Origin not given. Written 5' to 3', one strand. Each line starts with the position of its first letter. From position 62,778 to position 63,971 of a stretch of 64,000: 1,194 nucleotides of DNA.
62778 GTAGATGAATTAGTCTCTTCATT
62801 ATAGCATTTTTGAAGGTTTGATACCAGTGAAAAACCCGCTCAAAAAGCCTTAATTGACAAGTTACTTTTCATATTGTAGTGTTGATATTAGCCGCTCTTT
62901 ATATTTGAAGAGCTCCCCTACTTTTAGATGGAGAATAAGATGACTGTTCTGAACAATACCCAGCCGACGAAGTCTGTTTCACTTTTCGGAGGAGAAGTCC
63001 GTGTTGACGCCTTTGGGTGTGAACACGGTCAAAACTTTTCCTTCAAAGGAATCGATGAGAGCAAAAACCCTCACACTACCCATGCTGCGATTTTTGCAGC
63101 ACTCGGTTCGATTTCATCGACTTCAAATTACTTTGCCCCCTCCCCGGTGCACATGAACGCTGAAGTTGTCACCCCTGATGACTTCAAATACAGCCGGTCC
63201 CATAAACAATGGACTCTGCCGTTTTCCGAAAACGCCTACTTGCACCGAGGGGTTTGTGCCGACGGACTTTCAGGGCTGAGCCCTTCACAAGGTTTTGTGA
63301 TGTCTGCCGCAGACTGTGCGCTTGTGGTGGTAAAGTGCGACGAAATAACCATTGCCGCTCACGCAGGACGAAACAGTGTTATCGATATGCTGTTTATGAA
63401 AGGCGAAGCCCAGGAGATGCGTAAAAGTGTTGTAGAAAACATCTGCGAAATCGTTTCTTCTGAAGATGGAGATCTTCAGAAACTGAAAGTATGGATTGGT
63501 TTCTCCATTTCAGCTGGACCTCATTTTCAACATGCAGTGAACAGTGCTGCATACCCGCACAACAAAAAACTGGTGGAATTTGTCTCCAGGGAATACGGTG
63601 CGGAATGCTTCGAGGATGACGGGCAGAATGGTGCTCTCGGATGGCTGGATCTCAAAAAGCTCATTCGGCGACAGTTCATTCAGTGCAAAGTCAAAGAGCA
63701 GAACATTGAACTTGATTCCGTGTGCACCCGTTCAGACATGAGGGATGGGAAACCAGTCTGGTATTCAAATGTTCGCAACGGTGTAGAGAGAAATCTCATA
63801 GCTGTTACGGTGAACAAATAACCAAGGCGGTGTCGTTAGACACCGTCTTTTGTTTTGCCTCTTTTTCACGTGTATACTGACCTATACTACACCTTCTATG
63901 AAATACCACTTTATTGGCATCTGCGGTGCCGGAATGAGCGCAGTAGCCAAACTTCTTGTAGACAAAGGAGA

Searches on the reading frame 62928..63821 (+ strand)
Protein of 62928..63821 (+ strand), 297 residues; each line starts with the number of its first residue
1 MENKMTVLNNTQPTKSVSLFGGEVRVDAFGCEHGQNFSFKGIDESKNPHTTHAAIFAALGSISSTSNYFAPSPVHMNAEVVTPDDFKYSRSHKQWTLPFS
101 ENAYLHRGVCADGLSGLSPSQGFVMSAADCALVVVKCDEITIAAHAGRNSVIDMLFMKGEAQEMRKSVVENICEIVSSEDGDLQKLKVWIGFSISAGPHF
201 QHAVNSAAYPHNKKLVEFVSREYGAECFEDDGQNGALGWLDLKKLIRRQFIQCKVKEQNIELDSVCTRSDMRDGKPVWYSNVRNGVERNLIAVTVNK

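Call 37: search_protein_families(library=pfam, proteins=[window:62928-63821:+], max_evalue=0.001)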
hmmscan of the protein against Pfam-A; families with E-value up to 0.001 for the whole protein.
window:62928-63821:+ (297 aa): 1 family
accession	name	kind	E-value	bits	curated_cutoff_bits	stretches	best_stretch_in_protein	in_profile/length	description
PF02578.20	Cu-oxidase_4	-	3.5e-10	40.1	22.9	1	108-272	75-218/238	Multi-copper polyphenol oxidoreductase laccase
